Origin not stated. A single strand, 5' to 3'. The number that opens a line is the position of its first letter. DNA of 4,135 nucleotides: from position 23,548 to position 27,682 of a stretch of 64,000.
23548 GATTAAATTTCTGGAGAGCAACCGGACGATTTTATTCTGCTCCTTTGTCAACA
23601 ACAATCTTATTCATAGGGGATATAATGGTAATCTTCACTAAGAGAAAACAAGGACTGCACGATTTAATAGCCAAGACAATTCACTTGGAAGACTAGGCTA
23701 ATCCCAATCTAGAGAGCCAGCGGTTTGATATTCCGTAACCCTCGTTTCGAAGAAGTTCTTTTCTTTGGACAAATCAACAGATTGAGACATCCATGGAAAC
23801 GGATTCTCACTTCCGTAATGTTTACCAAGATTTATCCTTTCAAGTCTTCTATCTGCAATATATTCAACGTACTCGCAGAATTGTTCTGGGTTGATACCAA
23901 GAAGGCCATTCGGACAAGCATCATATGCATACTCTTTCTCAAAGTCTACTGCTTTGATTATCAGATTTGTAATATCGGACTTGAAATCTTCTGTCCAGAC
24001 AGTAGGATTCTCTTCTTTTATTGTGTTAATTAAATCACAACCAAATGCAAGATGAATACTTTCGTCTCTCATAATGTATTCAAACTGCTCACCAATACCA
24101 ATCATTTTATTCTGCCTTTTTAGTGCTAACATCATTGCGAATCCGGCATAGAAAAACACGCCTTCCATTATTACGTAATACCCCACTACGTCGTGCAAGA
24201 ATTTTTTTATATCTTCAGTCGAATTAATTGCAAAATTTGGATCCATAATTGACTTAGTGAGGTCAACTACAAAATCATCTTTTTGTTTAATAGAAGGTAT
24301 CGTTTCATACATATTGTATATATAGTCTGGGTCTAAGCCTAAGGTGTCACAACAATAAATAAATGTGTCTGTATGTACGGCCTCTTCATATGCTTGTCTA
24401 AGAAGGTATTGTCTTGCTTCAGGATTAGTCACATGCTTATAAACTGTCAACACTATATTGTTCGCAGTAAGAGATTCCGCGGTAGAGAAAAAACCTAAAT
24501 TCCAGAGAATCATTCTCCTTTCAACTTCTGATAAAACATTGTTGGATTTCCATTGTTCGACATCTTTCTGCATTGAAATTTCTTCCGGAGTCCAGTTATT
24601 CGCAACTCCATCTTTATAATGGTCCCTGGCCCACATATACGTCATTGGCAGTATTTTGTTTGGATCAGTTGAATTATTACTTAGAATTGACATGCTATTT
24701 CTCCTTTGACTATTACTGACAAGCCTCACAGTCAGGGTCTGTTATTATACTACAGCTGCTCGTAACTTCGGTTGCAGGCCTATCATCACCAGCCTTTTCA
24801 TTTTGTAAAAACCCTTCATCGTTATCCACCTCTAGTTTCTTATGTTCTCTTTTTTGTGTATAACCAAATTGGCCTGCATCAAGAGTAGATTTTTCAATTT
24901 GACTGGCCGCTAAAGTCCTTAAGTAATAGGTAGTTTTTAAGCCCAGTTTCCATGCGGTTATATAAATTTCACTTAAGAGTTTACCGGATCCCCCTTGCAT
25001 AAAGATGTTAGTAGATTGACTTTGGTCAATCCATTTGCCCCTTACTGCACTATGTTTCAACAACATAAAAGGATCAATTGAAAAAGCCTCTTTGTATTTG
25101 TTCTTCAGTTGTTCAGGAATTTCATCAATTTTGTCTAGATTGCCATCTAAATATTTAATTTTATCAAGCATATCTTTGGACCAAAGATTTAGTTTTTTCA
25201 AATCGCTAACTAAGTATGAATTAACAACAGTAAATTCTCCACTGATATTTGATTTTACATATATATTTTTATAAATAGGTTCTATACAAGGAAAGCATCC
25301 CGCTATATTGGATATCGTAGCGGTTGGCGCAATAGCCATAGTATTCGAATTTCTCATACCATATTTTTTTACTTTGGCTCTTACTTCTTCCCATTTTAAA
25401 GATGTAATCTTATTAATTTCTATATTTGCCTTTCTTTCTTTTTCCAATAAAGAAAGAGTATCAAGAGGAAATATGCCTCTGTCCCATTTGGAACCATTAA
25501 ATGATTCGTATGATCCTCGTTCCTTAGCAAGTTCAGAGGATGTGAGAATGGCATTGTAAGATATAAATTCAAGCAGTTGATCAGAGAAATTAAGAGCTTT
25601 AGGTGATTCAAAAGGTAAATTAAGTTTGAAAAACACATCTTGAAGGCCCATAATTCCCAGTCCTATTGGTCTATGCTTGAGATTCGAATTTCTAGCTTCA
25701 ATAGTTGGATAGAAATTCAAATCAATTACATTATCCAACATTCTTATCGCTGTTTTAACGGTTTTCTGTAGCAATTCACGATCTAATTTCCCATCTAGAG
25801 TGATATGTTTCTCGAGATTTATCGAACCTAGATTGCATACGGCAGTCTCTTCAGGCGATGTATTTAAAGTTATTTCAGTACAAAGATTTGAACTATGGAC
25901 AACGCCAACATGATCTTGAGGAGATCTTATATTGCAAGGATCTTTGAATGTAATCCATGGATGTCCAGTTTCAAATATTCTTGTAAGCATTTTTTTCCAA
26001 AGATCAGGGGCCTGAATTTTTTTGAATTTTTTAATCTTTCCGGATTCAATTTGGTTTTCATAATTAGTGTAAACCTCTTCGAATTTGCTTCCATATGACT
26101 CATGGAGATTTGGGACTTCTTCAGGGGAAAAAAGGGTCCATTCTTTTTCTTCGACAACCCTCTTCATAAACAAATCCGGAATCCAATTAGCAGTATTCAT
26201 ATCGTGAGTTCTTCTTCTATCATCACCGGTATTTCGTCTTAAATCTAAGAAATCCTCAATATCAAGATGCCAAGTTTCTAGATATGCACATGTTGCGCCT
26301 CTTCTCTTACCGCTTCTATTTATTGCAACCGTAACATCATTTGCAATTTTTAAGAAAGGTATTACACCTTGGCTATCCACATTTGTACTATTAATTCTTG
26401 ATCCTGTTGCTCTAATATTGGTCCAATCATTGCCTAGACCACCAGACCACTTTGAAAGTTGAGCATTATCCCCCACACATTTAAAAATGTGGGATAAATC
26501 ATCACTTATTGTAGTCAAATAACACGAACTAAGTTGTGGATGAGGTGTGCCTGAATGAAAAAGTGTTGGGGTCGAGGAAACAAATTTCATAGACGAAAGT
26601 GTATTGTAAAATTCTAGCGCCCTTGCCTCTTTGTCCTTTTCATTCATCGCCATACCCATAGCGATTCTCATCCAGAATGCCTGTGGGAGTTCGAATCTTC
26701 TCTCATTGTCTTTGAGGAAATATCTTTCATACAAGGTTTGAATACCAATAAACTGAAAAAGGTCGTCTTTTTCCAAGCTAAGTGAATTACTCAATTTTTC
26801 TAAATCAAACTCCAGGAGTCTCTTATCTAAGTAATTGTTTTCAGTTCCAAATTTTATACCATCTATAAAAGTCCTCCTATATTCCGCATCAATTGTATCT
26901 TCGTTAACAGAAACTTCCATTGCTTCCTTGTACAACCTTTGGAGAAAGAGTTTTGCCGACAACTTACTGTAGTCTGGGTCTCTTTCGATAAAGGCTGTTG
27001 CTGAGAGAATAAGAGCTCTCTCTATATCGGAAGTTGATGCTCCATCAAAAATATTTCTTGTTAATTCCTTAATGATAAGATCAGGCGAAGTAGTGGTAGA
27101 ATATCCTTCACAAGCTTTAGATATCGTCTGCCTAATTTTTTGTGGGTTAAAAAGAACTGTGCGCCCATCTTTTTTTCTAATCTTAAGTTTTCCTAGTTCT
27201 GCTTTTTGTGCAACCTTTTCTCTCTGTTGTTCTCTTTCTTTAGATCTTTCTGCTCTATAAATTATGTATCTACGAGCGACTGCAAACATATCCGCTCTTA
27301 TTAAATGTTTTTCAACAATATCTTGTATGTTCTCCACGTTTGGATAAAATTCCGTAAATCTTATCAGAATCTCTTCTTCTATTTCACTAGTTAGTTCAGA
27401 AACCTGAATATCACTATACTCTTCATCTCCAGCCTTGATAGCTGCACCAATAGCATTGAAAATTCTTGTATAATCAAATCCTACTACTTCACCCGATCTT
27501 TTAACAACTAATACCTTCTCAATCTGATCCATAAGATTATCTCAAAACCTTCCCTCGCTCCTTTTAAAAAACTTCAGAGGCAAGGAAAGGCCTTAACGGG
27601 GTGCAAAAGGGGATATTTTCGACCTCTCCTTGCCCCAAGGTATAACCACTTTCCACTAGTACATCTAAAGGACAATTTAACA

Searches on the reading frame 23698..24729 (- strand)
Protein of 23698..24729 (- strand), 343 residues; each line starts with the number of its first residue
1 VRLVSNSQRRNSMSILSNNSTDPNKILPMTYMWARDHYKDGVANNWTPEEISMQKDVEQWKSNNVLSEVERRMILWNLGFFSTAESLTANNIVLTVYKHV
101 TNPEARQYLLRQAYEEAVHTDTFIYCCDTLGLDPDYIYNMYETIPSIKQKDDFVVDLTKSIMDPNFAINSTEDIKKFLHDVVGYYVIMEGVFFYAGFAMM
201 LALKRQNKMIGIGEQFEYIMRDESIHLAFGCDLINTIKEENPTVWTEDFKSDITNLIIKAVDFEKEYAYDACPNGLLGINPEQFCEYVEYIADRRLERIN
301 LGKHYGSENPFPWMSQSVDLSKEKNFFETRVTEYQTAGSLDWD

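Call 5: search_protein_families(library=pfam, proteins=[window:23698-24729:-])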
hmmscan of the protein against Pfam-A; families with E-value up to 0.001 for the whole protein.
window:23698-24729:- (343 aa): 1 family
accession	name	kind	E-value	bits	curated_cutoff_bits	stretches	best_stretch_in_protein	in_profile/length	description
PF00268.27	Ribonuc_red_sm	-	1.5e-87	294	33.6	1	25-310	3-281/281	Ribonucleotide reductase, small chain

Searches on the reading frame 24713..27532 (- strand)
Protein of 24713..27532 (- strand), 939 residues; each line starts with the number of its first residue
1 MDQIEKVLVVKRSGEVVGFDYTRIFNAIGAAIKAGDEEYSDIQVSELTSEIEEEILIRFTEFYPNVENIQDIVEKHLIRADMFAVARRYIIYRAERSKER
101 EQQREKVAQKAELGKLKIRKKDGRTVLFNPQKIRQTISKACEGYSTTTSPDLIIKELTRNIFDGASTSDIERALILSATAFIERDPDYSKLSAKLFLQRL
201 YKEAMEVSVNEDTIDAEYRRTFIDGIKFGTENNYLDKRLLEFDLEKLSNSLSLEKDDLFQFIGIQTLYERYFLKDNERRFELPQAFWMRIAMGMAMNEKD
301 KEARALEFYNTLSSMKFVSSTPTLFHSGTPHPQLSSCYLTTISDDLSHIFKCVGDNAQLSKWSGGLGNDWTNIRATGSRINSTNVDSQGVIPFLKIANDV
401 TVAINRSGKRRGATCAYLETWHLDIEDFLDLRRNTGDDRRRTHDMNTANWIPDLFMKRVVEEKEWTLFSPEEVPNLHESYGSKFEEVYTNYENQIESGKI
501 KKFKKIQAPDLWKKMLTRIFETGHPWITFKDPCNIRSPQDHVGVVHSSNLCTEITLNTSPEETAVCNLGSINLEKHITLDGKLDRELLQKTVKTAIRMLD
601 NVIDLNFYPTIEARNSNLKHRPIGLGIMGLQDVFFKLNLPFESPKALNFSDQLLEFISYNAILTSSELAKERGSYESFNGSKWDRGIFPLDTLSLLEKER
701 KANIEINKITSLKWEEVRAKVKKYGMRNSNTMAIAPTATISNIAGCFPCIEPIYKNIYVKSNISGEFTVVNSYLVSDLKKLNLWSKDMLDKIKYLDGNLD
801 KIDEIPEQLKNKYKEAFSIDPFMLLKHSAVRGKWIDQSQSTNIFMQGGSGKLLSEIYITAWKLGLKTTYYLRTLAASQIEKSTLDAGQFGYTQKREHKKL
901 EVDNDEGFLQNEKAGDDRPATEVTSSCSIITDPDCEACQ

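Call 5: search_protein_families(library=pfam, proteins=[window:24713-27532:-])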
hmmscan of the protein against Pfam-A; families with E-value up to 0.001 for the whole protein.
window:24713-27532:- (939 aa): 3 families
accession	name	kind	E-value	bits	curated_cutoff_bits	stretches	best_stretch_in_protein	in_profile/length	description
PF02867.20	Ribonuc_red_lgC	-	1.3e-192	641.6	23.9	1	335-871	1-523/523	Ribonucleotide reductase, barrel domain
PF03477.21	ATP-cone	-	2.1e-31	108.7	25.8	2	8-97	2-87/88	ATP cone domain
PF00317.26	Ribonuc_red_lgN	-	9.1e-23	80.6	28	1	258-331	2-76/77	Ribonucleotide reductase, all-alpha domain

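Call 7: find_related_loci(query=window:24713-27532:-, collection=genome_contigs, flank=3000)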
Query window:24713-27532:- (939 aa) in genome_contigs; peptide patterns used: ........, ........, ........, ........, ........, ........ (x = any residue, [..] = any of these).
599 stretches matched a pattern (row limit reached: there are more); 569 encode a relative of the query (tblastn E <= 1e-3); the best 80 are kept; 80 distinct loci.
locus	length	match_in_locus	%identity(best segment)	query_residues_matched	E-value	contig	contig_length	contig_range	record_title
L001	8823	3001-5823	76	1-939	0e+0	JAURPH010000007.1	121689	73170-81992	MAG: Thermodesulfobacteriota bacterium isolate SFB_South_Co_19 k141_1153988, whole genome shotgun sequence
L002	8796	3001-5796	81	1-939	0e+0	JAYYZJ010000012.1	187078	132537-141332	MAG: Thermodesulfobacteriota bacterium isolate XB_MAG1157 DB_MAG1157_0012, whole genome shotgun sequence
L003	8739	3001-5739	64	7-921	0e+0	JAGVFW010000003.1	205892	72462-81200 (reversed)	MAG: archaeon isolate DeMMO2_14 c_000000029830, whole genome shotgun sequence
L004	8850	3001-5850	62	3-939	0e+0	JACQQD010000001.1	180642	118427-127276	MAG: Candidatus Micrarchaeota archaeon isolate NC_groundwater_1324_Ag_S-0.2um_56_85 S_p2_S4_coassembly_k141_139407, whol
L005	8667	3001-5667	63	9-897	0e+0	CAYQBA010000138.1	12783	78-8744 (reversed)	MAG TPA_asm: uncultured Anaerolineales bacterium isolate binchicken_co27_399 genome assembly, contig: NODE_8670_length_1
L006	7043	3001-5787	63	9-939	0e+0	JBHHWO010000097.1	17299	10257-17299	MAG: Thermoanaerobaculia bacterium isolate S.2_sp2_bin.11 NODE_449_length_17299_cov_14.830898, whole genome shotgun sequ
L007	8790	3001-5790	60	9-939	0e+0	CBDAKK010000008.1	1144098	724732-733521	MAG: Spirochaetia bacterium isolate 39afed41-7713-49c8-b7fe-57fe8515de19 genome assembly, contig: contig_8, whole genome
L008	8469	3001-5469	62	108-939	0e+0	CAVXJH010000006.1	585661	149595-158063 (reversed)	MAG: Candidatus Babeliales bacterium isolate MFD03323.bin.2.33 genome assembly, contig: contig_45610, whole genome shotg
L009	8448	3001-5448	61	113-939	0e+0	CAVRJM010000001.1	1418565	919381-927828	MAG: Candidatus Babeliales bacterium isolate MFD05580.bin.1.128 genome assembly, contig: contig_10304, whole genome shot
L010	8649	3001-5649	59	4-888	0e+0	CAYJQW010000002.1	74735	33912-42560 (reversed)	MAG TPA_asm: uncultured Candidatus Saccharibacteria bacterium isolate ERP125453_co1_258 genome assembly, contig: NODE_19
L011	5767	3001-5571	60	120-939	0e+0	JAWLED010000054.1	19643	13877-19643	MAG: Spirochaetia bacterium isolate 20BLK6-1.bin.42 NODE_2679_length_19643_cov_19.038324, whole genome shotgun sequence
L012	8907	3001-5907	52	1-939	0e+0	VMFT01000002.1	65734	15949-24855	MAG: Parcubacteria group bacterium Gr01-1014_29 G01um101429_scaffold_180, whole genome shotgun sequence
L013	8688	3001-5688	55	9-896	0e+0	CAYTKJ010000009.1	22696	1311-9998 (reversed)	MAG TPA_asm: uncultured Candidatus Saccharibacteria bacterium isolate ERP113451_co1_455 genome assembly, contig: NODE_25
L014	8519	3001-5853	52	9-938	0e+0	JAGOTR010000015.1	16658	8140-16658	MAG: Candidatus Magasanikiibacteriota bacterium isolate Gw_Eff_bin_437 Gw_Eff_7590_length_16658_cov_12.896558, whole gen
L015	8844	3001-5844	52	5-939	0e+0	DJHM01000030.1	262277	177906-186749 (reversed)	MAG TPA_asm: Latescibacteria bacterium UBA6620 UBA6620_contig_9274, whole genome shotgun sequence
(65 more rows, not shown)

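Call 13: find_homologous_proteins(query=window:24713-27532:-, max_evalue=1e-100)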
Query window:24713-27532:- (939 aa): 8000 proteins with E <= 1e-100 among 8000 candidates; the best 120 are listed.
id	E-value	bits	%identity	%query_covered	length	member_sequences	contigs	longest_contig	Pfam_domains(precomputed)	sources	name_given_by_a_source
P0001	0.0e+0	2138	100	100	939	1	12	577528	PF02867.21,PF00317.27,PF03477.22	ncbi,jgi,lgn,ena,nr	ncbi:MAG TPA: ribonucleoside-diphosphate reductase subunit alpha [Candidatus Dadabacteria bacterium]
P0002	0.0e+0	2136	100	100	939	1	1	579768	PF02867.21,PF00317.27,PF03477.22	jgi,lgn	-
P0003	0.0e+0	2135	100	100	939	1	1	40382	PF02867.21,PF00317.27,PF03477.22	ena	-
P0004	0.0e+0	2131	100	100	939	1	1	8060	PF02867.21,PF00317.27,PF03477.22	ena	-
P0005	0.0e+0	2131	100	100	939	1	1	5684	PF02867.21,PF00317.27,PF03477.22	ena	-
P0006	0.0e+0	2131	100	100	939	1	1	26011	PF02867.21,PF00317.27,PF03477.22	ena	-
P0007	0.0e+0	2130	100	100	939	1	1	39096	PF02867.21,PF00317.27,PF03477.22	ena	-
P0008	0.0e+0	2126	99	100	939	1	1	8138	PF02867.21,PF00317.27,PF03477.22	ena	-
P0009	0.0e+0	2125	99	100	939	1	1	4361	PF02867.21,PF00317.27,PF03477.22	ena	-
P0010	0.0e+0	2125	99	100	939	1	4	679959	PF02867.21,PF00317.27,PF03477.22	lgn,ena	-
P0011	0.0e+0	2121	99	100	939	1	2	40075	PF02867.21,PF00317.27,PF03477.22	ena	-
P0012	0.0e+0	2115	99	100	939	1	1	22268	PF02867.21,PF00317.27,PF03477.22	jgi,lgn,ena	-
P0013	0.0e+0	2115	99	100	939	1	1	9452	PF02867.21,PF00317.27,PF03477.22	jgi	-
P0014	0.0e+0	2114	99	100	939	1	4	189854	PF02867.21,PF00317.27,PF03477.22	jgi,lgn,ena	-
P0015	0.0e+0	2113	99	100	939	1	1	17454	PF02867.21,PF00317.27,PF03477.22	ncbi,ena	-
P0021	0.0e+0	1713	79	100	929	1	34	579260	PF02867.21,PF00317.27,PF03477.22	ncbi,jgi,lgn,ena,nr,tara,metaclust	ncbi:ribonucleoside-diphosphate reductase subunit alpha [bacterium]|jgi:ribonucleoside-diphosphate r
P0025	0.0e+0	1703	79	100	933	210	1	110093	PF02867.21,PF00317.27,PF03477.22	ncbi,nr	ncbi:MAG: ribonucleoside-diphosphate reductase subunit alpha [Thermodesulfobacteriota bacteirum]|nr:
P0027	0.0e+0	1685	77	100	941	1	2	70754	PF02867.21,PF00317.27,PF03477.22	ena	-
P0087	0.0e+0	1644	74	100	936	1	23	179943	PF02867.21,PF00317.27,PF03477.22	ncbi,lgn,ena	-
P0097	0.0e+0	1641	75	100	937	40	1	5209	PF02867.21,PF00317.27,PF03477.22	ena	-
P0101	0.0e+0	1626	77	95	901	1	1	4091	PF02867.21,PF00317.27,PF03477.22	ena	-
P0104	0.0e+0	1458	80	83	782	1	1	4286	PF02867.21,PF00317.27,PF03477.22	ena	-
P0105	0.0e+0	1437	66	100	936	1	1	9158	PF02867.21,PF00317.27,PF03477.22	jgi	-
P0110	0.0e+0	1430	66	100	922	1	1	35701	PF02867.21,PF00317.27,PF03477.22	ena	-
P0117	0.0e+0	1421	66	100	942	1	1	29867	PF02867.21,PF00317.27,PF03477.22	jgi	jgi:ribonucleoside-diphosphate reductase alpha chain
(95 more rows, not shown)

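Call 15: find_encoding_contigs(protein=P0021, flank=1500, max_places=2)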
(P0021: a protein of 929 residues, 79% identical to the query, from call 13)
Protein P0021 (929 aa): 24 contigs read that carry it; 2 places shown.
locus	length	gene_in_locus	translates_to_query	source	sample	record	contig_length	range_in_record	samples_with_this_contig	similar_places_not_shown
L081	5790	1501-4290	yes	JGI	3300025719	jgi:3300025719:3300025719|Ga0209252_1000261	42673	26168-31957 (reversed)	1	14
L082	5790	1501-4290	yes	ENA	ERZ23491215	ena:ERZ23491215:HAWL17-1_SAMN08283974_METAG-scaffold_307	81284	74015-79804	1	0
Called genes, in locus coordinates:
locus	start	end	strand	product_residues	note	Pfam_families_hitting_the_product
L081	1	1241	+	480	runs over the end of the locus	PF05368:NmrA, PF01370:Epimerase, PF13460:NAD_binding_10, PF11066:DUF2867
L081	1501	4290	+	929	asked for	PF03477:ATP-cone, PF00317:Ribonuc_red_lgN, PF02867:Ribonuc_red_lgC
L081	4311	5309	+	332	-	PF00268:Ribonuc_red_sm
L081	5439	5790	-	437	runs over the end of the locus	-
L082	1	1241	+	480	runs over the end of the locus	PF05368:NmrA, PF01370:Epimerase, PF13460:NAD_binding_10, PF11066:DUF2867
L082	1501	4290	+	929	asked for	PF03477:ATP-cone, PF00317:Ribonuc_red_lgN, PF02867:Ribonuc_red_lgC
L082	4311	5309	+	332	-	PF00268:Ribonuc_red_sm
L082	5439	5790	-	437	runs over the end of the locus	-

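Call 16: find_encoding_contigs(protein=P0025, flank=1500, max_places=2)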
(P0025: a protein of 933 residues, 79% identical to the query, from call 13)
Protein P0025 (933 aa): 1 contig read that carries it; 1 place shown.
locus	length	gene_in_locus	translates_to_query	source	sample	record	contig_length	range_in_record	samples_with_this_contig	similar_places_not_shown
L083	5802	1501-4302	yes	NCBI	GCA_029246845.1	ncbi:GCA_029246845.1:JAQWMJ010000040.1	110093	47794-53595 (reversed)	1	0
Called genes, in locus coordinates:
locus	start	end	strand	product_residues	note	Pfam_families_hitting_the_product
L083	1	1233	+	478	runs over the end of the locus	PF05368:NmrA, PF01073:3Beta_HSD (weak), PF01370:Epimerase, PF13460:NAD_binding_10, PF11066:DUF2867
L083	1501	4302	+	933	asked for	PF03477:ATP-cone, PF00317:Ribonuc_red_lgN, PF02867:Ribonuc_red_lgC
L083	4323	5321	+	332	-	PF00268:Ribonuc_red_sm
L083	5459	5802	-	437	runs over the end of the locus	-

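Call 17: find_encoding_contigs(protein=P0087, flank=1500, max_places=2)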
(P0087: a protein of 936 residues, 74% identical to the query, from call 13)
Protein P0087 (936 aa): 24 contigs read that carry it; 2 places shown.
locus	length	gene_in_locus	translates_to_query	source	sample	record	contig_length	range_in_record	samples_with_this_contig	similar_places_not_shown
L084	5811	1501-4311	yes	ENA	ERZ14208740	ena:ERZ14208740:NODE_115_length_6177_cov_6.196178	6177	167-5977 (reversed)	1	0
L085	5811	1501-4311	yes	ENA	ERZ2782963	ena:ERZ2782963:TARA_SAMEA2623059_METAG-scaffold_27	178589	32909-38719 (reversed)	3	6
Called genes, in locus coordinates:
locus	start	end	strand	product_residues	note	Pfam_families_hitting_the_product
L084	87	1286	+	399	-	PF11066:DUF2867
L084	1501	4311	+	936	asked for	PF03477:ATP-cone, PF00317:Ribonuc_red_lgN, PF02867:Ribonuc_red_lgC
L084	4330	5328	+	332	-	PF00268:Ribonuc_red_sm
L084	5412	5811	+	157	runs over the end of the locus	PF05656:DUF805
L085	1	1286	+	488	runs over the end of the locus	PF05368:NmrA, PF01073:3Beta_HSD (weak), PF01370:Epimerase, PF13460:NAD_binding_10, PF11066:DUF2867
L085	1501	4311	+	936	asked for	PF03477:ATP-cone, PF00317:Ribonuc_red_lgN, PF02867:Ribonuc_red_lgC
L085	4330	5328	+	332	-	PF00268:Ribonuc_red_sm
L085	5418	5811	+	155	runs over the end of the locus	PF05656:DUF805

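Call 18: find_encoding_contigs(protein=P0097, flank=1500, max_places=2)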
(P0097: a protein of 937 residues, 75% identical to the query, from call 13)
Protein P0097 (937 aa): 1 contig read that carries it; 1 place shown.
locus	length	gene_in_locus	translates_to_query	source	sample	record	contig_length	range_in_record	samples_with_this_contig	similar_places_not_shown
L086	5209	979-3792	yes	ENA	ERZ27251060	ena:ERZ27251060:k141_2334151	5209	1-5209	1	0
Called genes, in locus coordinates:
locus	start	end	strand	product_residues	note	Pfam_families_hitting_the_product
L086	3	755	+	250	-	?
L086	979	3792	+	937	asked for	PF03477:ATP-cone, PF00317:Ribonuc_red_lgN, PF02867:Ribonuc_red_lgC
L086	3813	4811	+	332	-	PF00268:Ribonuc_red_sm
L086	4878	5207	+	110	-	?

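Call 20: find_encoding_contigs(protein=P0105, flank=1500, max_places=2)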
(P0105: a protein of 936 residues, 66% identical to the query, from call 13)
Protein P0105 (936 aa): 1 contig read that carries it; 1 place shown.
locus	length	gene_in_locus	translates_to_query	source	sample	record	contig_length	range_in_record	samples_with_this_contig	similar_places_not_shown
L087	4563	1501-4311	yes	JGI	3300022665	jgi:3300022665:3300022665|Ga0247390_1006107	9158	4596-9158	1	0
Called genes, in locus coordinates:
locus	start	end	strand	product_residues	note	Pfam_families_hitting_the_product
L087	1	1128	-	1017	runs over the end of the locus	PF01139:RtcB, PF14890:Intein_splicing, PF01139:RtcB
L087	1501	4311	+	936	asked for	PF03477:ATP-cone, PF00317:Ribonuc_red_lgN, PF02867:Ribonuc_red_lgC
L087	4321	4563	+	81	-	?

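Call 21: find_encoding_contigs(protein=P0110, flank=1500, max_places=2)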
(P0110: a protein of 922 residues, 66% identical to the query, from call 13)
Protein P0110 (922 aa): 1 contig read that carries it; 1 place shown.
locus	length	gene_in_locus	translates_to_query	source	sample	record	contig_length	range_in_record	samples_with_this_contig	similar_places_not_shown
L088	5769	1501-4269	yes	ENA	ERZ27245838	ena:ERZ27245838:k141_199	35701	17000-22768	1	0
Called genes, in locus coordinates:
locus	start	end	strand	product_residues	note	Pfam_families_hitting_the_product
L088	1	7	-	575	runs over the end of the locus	PF07669:Eco57I, PF02384:N6_Mtase (faint), PF12950:TaqI_C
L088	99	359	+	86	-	PF13545:HTH_Crp_2 (weak), PF25213:HVO_A0261_N, PF12840:HTH_20 (weak), PF01022:HTH_5, PF12802:MarR_2 (weak), PF13412:HTH_24 (weak), PF14947:HTH_45 (weak), PF01978:TrmB (weak)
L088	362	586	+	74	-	-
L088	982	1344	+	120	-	-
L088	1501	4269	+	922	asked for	PF03477:ATP-cone, PF00317:Ribonuc_red_lgN, PF02867:Ribonuc_red_lgC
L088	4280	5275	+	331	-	PF00268:Ribonuc_red_sm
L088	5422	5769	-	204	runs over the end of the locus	PF19502:DUF6036 (faint)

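Call 22: find_encoding_contigs(protein=P0117, flank=1500, max_places=2)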
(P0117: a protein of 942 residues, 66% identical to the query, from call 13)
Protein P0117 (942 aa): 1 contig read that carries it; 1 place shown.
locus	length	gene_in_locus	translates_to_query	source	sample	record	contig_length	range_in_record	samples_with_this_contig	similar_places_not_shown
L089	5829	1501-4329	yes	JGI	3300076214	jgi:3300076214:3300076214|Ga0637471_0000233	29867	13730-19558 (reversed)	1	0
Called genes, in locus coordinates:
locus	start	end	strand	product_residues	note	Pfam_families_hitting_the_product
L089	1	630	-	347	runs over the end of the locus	PF04014:MazE_antitoxin (weak), PF01895:PhoU (faint)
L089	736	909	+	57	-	-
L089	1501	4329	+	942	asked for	PF03477:ATP-cone, PF00317:Ribonuc_red_lgN, PF02867:Ribonuc_red_lgC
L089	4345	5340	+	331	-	PF00268:Ribonuc_red_sm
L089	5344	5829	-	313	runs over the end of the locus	PF00586:AIRS, PF02769:AIRS_C (weak)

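Call 70: find_encoding_contigs(protein=P0104, flank=1500, max_places=2)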
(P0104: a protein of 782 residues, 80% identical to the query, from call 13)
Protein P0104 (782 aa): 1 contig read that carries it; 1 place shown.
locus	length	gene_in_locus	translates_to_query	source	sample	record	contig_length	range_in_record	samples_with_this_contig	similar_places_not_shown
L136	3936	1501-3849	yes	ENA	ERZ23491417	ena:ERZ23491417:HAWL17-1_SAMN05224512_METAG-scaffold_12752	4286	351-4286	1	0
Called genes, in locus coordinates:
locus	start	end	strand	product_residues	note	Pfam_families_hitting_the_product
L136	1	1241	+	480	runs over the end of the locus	PF05368:NmrA, PF01370:Epimerase, PF13460:NAD_binding_10, PF11066:DUF2867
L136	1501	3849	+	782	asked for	PF03477:ATP-cone, PF00317:Ribonuc_red_lgN, PF02867:Ribonuc_red_lgC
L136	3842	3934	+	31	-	?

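Call 71: find_encoding_contigs(protein=P0101, flank=1500, max_places=2)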
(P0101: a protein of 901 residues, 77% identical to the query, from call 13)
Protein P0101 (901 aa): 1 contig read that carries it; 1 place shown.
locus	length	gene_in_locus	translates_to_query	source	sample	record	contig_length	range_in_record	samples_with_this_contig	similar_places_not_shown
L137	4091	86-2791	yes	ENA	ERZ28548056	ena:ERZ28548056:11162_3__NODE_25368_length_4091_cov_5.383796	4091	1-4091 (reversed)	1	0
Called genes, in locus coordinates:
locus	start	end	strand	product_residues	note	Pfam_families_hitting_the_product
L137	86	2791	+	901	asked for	PF03477:ATP-cone, PF00317:Ribonuc_red_lgN, PF02867:Ribonuc_red_lgC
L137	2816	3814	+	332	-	PF00268:Ribonuc_red_sm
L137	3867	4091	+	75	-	?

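Call 72: find_encoding_contigs(protein=P0027, flank=1500, max_places=2)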
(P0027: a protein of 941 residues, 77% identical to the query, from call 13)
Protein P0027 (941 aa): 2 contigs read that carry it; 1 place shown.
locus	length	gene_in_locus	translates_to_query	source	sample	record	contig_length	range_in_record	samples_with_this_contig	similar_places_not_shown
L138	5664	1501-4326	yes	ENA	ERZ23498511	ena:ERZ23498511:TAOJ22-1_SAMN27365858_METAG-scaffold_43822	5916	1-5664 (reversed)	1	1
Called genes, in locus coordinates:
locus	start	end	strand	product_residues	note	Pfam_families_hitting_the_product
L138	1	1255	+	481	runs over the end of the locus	PF05368:NmrA, PF01073:3Beta_HSD (weak), PF01370:Epimerase, PF13460:NAD_binding_10, PF11066:DUF2867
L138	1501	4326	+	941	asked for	PF03477:ATP-cone, PF00317:Ribonuc_red_lgN, PF02867:Ribonuc_red_lgC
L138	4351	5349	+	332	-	PF00268:Ribonuc_red_sm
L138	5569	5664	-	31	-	?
